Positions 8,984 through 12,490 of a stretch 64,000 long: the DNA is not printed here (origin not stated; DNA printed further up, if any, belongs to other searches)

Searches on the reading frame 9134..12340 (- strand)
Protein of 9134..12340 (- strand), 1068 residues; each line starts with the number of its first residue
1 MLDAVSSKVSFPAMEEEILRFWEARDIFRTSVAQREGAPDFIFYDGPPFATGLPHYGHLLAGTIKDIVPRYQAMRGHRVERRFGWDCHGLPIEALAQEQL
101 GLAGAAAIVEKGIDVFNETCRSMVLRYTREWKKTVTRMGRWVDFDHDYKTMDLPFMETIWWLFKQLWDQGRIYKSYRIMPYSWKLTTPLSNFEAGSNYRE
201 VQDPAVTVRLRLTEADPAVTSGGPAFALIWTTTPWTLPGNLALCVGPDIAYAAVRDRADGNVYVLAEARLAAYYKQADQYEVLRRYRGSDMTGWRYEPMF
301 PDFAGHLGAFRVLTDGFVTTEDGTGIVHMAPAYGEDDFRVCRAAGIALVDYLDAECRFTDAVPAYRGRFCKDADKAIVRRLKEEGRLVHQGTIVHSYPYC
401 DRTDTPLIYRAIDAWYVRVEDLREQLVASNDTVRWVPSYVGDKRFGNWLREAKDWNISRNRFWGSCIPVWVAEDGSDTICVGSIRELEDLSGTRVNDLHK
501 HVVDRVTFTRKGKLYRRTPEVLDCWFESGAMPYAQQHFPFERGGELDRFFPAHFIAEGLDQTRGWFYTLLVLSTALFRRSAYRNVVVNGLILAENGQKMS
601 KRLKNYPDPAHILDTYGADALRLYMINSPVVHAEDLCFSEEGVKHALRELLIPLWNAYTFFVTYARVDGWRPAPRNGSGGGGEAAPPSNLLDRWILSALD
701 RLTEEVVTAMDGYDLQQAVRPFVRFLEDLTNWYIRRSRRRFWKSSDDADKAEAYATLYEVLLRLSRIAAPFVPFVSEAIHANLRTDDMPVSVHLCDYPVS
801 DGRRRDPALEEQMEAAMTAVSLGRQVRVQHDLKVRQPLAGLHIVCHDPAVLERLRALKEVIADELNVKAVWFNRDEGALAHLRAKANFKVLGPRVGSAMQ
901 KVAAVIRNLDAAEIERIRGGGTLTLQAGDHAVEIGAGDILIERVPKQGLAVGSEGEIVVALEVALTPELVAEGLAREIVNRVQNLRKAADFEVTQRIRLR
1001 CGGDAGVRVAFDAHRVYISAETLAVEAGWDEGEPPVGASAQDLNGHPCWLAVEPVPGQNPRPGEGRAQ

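Call 67: search_protein_families(library=pfam, max_evalue=0.000001, proteins=[window:9134-12340:-])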
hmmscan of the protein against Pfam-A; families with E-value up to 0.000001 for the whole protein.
window:9134-12340:- (1068 aa): 4 families
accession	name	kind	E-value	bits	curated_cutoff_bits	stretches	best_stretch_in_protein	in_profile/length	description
PF00133.28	tRNA-synt_1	-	1.6e-145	485.5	22.7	1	18-635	2-412/414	tRNA synthetases class I (I, L, M and V)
PF19302.4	DUF5915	-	1.7e-53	181.5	27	1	859-1053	2-193/195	Domain of unknown function (DUF5915)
PF08264.19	Anticodon_1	-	5.6e-29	101.4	25.1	1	692-838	1-144/148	Anticodon-binding domain of tRNA ligase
PF09334.17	tRNA-synt_1g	-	3.2e-15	56.3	20.1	0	48-101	8-60/391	tRNA synthetases class I (M)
